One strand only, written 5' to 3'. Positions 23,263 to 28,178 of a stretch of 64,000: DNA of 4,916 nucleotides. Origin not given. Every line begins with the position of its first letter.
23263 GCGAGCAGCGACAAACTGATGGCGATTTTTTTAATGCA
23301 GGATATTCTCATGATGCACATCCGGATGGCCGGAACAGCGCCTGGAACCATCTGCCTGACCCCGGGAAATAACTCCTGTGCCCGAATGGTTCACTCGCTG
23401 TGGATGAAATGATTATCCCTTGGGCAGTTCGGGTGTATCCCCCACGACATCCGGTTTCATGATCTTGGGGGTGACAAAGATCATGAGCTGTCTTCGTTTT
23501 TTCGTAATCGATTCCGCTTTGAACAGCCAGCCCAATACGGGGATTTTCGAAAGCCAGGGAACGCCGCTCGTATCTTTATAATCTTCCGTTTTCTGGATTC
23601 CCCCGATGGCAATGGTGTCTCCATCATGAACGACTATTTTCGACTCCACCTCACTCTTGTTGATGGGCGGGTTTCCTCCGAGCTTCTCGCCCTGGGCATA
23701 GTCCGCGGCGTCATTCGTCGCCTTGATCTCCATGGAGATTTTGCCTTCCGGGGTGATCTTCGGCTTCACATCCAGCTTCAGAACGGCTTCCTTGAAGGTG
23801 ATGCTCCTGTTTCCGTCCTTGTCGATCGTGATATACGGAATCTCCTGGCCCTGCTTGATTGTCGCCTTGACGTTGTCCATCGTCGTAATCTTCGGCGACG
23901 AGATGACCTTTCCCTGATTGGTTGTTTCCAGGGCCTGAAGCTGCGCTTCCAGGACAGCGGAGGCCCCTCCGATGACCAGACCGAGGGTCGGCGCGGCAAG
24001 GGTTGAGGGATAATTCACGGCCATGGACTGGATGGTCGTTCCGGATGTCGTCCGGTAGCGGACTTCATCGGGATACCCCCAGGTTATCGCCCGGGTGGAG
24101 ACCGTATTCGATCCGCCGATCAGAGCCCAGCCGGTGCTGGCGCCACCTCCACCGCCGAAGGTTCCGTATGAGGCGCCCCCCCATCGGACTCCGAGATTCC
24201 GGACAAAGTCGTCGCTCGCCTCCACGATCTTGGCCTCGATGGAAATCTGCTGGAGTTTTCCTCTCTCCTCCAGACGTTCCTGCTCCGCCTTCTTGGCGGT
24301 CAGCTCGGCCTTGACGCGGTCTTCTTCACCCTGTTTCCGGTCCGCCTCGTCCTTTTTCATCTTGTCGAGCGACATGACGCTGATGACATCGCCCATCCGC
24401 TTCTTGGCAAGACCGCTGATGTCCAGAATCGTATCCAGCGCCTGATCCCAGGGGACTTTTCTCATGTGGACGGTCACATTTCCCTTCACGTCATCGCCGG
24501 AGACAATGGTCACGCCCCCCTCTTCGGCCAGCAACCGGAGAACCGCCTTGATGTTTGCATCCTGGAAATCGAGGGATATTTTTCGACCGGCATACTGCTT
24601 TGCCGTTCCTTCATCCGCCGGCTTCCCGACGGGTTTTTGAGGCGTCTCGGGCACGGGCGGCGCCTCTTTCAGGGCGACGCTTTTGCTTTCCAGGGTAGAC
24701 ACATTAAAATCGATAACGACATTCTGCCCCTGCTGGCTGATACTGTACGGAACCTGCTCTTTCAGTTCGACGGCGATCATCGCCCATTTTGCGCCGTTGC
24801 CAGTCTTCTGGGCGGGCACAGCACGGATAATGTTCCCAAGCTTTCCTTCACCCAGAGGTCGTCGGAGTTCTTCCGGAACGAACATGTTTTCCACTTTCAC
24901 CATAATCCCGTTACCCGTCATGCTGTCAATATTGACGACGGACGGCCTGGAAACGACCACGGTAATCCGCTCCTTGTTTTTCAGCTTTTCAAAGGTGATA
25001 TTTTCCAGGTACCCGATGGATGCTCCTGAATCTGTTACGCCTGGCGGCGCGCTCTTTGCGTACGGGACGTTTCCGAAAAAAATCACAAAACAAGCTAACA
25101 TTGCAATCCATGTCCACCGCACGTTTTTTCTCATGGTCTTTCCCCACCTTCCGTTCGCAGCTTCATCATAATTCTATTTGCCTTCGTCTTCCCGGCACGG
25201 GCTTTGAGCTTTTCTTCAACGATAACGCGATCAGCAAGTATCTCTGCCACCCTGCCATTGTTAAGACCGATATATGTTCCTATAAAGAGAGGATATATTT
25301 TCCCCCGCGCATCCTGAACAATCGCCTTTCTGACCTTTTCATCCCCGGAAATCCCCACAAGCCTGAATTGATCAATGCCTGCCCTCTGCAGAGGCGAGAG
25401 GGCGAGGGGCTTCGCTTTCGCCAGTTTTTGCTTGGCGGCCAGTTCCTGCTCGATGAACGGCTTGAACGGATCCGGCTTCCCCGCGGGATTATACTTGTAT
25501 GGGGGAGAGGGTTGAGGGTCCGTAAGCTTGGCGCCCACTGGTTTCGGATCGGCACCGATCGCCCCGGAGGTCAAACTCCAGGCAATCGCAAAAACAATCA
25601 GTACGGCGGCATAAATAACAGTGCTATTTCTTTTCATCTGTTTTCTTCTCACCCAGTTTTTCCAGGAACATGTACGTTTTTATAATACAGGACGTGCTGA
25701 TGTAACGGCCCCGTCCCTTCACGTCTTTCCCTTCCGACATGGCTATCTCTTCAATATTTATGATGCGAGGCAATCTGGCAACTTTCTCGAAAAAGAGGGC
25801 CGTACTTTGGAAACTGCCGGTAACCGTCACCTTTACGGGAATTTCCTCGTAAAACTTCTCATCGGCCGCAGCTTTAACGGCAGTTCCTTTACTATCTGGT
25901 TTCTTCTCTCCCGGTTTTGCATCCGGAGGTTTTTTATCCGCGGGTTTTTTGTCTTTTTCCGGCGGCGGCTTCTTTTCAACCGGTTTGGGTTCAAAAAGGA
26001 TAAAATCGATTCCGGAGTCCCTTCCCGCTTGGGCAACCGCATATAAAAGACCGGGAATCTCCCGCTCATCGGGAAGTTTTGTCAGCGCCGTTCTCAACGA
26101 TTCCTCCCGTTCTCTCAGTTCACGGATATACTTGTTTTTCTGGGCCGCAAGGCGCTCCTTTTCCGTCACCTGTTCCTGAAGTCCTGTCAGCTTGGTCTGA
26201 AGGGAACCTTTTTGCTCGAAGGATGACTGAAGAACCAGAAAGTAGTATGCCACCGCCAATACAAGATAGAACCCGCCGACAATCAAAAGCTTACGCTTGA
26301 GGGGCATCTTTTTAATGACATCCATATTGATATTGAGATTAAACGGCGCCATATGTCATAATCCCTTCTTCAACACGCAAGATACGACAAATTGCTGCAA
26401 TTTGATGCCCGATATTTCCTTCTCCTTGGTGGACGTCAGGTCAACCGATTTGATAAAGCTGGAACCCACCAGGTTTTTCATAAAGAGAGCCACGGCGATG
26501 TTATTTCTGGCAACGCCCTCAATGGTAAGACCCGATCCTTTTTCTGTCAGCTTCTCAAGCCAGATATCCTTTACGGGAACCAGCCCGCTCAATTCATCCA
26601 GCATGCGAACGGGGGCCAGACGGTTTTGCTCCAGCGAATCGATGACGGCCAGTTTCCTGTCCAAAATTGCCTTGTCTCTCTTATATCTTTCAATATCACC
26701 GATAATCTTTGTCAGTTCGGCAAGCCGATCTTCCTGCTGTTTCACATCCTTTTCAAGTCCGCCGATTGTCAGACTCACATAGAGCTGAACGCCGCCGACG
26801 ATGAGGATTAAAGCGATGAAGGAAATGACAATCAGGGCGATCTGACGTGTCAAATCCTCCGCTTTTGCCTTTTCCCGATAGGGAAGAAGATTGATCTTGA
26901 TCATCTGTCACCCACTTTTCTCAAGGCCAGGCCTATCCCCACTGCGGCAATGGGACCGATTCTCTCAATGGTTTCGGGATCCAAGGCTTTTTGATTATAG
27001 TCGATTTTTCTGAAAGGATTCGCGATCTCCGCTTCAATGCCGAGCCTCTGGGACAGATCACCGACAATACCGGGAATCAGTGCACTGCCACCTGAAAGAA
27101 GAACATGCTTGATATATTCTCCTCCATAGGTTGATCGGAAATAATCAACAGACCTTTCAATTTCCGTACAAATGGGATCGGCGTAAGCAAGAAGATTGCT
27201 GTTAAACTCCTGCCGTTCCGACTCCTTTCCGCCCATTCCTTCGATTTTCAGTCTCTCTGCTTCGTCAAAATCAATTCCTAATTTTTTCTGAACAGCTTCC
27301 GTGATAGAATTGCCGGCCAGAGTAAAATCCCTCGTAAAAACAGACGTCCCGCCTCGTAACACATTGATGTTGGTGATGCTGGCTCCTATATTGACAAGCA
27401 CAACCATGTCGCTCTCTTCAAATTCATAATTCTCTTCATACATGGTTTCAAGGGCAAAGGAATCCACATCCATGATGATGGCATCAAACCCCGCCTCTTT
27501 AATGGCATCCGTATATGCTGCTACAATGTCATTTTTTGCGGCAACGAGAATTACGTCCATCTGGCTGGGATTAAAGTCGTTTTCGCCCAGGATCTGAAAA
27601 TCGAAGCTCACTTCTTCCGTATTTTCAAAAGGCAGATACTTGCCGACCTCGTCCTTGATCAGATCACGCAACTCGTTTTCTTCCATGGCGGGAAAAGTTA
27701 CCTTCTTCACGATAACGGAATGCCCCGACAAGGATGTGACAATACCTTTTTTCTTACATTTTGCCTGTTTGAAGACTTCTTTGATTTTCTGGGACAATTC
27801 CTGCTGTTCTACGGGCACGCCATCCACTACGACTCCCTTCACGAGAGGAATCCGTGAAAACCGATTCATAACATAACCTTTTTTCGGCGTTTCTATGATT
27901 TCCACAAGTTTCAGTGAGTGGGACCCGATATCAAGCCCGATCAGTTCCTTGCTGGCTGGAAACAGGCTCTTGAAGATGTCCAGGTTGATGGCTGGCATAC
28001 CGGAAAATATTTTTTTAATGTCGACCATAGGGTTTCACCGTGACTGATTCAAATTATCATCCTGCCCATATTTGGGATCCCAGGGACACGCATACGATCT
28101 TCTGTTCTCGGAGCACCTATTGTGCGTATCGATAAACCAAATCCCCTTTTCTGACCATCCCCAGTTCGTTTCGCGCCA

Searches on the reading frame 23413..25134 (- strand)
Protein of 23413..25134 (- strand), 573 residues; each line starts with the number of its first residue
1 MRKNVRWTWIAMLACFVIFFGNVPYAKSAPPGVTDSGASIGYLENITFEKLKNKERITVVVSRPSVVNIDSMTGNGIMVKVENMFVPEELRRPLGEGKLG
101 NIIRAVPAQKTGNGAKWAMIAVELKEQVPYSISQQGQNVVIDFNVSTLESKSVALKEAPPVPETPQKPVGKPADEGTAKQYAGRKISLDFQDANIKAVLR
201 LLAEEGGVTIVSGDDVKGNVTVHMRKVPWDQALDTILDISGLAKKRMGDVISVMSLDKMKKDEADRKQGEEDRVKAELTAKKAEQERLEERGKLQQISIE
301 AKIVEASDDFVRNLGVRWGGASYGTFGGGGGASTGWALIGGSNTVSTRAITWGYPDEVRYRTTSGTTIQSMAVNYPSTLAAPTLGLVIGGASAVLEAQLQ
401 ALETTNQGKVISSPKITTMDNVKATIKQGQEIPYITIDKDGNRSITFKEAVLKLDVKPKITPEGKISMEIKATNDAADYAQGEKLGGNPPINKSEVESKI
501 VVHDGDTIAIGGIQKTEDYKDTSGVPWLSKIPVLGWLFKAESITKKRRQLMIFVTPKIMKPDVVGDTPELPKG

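Call 63: search_protein_families(library=pfam, proteins=[window:23413-25134:-], max_evalue=0.00001)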
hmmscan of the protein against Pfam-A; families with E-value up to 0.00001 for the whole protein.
window:23413-25134:- (573 aa): 2 families
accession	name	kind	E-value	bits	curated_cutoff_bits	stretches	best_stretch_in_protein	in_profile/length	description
PF00263.26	Secretin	-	6.1e-50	169.5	27.5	1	401-560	1-169/169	Bacterial type II and III secretion system protein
PF07660.19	STN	-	5.9e-11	42.4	28.4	1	210-254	4-50/52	Secretin and TonB N terminus short domain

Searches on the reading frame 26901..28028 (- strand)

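Call 63: search_protein_families(library=pfam, proteins=[window:26901-28028:-], max_evalue=0.00001)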
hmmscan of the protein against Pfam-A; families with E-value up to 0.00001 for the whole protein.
window:26901-28028:- (375 aa): 2 families
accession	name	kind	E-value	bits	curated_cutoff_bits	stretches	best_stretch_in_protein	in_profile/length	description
PF11104.14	PilM_2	-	1e-71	242.1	27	1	31-371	1-339/340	Type IV pilus assembly protein PilM;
PF14450.12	FtsA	-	6e-11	43.2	31.8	1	210-344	1-114/127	Cell division protein FtsA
